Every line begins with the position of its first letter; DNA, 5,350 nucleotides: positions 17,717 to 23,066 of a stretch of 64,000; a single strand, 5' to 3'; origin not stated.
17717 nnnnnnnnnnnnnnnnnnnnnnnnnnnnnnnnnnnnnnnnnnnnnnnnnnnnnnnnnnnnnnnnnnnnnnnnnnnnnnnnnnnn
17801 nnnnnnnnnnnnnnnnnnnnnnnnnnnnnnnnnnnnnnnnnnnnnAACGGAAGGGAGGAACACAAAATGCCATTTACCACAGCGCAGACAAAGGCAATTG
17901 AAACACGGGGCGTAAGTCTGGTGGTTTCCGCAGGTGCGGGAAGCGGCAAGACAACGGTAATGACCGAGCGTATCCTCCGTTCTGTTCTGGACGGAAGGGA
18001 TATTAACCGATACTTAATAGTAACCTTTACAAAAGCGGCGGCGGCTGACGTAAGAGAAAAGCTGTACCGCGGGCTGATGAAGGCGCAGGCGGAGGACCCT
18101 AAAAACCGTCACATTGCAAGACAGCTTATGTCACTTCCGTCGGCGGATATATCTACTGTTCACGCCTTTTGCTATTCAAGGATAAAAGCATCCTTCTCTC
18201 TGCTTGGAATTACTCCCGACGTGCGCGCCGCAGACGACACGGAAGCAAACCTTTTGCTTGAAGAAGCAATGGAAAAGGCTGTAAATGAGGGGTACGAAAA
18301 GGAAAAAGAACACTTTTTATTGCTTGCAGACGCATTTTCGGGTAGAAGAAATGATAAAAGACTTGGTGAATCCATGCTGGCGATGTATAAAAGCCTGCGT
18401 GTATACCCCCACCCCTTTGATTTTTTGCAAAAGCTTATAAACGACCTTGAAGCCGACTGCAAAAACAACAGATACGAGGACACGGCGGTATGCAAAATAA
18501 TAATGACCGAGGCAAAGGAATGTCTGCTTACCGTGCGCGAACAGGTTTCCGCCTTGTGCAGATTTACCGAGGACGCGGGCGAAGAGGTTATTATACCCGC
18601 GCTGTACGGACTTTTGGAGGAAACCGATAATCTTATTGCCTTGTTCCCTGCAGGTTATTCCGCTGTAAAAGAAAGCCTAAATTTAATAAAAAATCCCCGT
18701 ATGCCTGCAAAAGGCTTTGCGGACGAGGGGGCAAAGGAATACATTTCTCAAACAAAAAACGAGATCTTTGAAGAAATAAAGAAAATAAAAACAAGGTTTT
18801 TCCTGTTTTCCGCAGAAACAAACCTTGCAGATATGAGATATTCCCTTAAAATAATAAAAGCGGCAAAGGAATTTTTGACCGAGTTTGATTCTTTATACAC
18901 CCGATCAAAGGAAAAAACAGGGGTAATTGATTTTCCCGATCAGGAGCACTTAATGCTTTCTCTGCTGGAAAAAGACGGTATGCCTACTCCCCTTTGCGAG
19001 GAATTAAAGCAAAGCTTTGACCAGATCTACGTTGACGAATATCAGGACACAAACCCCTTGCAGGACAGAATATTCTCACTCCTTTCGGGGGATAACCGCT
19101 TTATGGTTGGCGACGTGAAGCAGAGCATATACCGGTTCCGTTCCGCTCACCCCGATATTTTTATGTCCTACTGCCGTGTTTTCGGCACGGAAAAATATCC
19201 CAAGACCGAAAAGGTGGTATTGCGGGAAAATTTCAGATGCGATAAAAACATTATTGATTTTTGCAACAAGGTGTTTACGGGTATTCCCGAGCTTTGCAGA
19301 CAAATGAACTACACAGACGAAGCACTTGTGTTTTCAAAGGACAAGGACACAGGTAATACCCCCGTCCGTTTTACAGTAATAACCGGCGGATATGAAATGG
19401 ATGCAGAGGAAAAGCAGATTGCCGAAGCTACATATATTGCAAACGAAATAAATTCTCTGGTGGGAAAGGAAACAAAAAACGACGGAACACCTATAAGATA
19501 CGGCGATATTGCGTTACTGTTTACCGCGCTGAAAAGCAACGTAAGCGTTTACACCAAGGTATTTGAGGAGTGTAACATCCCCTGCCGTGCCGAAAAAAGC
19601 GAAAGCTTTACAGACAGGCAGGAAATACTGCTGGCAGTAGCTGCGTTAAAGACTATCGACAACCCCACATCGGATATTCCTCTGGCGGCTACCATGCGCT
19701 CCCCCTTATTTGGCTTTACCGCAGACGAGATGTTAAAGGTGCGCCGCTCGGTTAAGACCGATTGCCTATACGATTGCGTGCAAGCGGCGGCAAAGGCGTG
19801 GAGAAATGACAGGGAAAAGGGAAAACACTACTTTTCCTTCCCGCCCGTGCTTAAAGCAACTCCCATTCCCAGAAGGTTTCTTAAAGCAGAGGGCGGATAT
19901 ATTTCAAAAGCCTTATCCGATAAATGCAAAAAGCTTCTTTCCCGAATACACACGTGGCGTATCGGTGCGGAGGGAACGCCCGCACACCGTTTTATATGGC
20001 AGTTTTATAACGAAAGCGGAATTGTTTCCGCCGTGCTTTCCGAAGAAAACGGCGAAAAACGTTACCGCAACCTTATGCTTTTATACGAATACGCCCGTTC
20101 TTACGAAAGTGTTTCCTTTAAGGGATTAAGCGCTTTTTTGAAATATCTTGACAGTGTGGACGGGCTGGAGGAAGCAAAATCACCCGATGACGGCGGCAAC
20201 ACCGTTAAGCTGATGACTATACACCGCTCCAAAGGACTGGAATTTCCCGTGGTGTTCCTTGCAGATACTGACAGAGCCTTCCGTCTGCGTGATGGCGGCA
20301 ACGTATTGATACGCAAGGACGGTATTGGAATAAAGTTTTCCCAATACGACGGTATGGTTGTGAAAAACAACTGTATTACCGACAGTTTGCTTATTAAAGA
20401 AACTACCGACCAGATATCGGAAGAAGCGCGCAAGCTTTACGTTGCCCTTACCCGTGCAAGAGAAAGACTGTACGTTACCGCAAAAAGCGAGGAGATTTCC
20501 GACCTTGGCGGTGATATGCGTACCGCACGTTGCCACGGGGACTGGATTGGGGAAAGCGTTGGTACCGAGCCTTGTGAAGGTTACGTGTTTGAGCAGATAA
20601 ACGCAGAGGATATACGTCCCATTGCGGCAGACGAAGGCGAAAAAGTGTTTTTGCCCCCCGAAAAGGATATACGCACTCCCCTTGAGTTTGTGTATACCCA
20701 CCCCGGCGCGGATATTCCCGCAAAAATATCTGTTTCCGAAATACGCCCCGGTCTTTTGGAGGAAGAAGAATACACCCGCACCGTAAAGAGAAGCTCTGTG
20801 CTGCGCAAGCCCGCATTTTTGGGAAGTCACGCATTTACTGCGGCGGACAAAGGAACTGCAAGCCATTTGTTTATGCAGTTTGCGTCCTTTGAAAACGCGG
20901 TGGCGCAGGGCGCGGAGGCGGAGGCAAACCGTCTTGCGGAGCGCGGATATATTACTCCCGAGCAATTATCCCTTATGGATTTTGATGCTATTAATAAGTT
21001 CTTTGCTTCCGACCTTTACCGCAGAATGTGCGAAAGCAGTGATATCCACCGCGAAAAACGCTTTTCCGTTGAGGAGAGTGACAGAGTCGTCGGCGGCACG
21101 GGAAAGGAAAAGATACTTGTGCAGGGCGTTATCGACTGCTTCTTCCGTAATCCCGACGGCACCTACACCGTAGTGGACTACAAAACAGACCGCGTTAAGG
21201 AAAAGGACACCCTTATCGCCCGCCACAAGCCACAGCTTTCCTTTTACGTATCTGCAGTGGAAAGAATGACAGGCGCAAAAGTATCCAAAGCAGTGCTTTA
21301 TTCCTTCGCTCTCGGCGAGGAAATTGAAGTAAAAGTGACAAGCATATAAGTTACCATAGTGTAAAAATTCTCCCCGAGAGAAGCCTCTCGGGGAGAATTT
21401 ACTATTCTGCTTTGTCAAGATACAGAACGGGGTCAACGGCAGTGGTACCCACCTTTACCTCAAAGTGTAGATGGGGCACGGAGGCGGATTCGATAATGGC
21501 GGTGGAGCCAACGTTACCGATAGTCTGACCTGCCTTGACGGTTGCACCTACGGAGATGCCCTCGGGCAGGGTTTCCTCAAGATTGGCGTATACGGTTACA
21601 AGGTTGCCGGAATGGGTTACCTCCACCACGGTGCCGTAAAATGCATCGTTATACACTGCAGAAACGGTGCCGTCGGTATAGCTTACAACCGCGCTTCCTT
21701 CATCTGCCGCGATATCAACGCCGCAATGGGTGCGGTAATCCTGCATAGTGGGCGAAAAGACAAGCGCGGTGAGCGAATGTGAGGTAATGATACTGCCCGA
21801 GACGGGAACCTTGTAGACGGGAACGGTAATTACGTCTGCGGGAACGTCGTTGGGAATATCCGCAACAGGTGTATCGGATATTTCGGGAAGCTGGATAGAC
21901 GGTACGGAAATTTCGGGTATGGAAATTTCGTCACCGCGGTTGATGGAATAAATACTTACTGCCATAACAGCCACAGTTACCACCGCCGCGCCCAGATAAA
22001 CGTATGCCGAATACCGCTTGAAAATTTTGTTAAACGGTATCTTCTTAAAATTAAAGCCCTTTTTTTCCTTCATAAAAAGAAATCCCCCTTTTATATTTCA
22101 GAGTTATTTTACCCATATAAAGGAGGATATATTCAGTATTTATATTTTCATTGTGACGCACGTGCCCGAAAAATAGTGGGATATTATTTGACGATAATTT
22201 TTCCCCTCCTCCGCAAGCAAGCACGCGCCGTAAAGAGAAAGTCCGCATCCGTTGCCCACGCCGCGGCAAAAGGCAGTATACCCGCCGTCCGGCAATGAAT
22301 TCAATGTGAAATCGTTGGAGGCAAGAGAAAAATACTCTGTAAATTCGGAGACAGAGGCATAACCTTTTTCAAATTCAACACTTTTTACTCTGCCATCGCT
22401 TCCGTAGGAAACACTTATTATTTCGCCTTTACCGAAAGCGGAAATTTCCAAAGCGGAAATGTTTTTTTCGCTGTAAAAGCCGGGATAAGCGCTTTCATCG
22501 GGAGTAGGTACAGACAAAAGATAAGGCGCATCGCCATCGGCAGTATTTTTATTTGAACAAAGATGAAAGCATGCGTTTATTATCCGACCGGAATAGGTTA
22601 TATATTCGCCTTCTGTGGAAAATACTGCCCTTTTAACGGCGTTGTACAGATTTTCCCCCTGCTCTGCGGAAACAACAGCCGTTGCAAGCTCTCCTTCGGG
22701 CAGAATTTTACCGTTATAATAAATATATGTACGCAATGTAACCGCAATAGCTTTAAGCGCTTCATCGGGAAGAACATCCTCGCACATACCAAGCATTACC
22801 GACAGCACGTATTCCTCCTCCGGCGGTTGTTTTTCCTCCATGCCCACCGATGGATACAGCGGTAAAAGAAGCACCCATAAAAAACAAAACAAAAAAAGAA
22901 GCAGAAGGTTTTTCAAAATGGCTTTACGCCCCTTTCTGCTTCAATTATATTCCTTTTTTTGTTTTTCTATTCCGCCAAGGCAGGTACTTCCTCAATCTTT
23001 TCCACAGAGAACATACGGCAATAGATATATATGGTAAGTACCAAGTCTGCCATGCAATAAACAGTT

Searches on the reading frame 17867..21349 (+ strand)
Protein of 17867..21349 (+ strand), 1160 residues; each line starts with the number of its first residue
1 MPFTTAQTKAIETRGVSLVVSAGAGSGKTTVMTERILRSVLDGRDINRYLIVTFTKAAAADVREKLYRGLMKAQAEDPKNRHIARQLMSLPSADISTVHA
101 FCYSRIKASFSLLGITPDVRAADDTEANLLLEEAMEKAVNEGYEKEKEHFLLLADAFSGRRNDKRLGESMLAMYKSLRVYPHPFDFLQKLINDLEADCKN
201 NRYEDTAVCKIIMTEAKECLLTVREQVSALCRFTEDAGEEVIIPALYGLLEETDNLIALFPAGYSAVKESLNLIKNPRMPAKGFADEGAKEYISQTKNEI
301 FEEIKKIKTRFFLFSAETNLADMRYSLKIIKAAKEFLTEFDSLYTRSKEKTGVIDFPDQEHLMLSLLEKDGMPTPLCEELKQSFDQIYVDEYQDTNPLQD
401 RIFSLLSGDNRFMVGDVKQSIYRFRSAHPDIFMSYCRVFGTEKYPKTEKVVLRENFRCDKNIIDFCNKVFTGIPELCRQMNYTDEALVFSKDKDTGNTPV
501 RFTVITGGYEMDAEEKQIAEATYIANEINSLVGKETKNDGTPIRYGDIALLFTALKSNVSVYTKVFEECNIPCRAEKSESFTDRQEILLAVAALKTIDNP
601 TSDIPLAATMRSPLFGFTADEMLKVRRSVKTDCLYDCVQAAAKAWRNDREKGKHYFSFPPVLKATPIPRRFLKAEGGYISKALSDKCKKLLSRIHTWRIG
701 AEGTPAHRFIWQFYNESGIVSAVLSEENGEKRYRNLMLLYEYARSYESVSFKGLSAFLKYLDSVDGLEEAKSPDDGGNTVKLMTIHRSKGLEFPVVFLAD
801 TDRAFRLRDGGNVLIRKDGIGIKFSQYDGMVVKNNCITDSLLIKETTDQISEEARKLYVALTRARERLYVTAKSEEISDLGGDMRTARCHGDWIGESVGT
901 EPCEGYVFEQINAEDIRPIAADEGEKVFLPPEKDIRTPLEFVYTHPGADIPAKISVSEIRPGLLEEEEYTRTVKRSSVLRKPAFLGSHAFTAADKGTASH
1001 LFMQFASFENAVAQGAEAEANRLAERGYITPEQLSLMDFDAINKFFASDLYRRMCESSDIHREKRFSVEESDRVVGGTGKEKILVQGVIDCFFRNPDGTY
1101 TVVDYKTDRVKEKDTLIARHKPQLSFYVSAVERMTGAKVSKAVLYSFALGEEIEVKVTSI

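Call 100: search_protein_families(library=pfam, proteins=[window:17867-21349:+], max_evalue=0.00001)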
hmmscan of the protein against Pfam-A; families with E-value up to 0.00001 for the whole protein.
window:17867-21349:+ (1160 aa): 6 families
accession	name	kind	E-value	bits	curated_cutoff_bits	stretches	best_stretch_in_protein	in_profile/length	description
PF00580.27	UvrD-helicase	-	8.7e-51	173.6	23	1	4-434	2-265/271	UvrD/REP helicase N-terminal domain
PF13361.12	UvrD_C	-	5.4e-35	121.9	25.6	1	450-874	1-349/350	UvrD-like helicase C-terminal domain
PF13245.12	AAA_19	-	6.5e-15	55.9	25.1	1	8-131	2-72/134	AAA domain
PF13538.12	UvrD_C_2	-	2.1e-12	47.1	27.4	0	782-804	4-26/52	UvrD-like helicase C-terminal domain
PF12705.13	PDDEXK_1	-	2e-10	41.5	22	1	983-1147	27-189/247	PD-(D/E)XK nuclease superfamily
PF01443.25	Viral_helicase1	-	3.5e-07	30.7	21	0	841-870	195-226/228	Viral superfamily 1 RNA helicase core domain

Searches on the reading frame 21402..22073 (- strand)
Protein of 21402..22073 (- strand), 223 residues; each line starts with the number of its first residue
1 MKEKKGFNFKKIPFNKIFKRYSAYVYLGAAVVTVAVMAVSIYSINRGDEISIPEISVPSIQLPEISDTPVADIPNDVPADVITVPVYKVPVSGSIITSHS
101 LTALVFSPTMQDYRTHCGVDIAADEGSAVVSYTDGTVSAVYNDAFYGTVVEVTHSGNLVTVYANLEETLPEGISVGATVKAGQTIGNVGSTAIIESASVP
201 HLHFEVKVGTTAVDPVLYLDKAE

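Call 99: search_protein_families(library=pfam, proteins=[window:21402-22073:-], max_evalue=0.00001)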
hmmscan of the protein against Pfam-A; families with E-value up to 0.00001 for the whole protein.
window:21402-22073:- (223 aa): 1 family
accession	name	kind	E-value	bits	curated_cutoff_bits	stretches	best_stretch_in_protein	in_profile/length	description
PF01551.29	Peptidase_M23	-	1.4e-24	86.5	28.7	1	115-215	2-96/96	Peptidase family M23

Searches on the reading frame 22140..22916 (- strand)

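Call 99: search_protein_families(library=pfam, proteins=[window:22140-22916:-], max_evalue=0.00001)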
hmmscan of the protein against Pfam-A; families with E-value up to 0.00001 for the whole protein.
window:22140-22916:- (258 aa): 1 family
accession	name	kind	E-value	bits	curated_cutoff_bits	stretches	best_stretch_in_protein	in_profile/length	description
PF08486.15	SpoIID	-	3e-09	37.8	23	1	32-108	12-97/97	Stage II sporulation protein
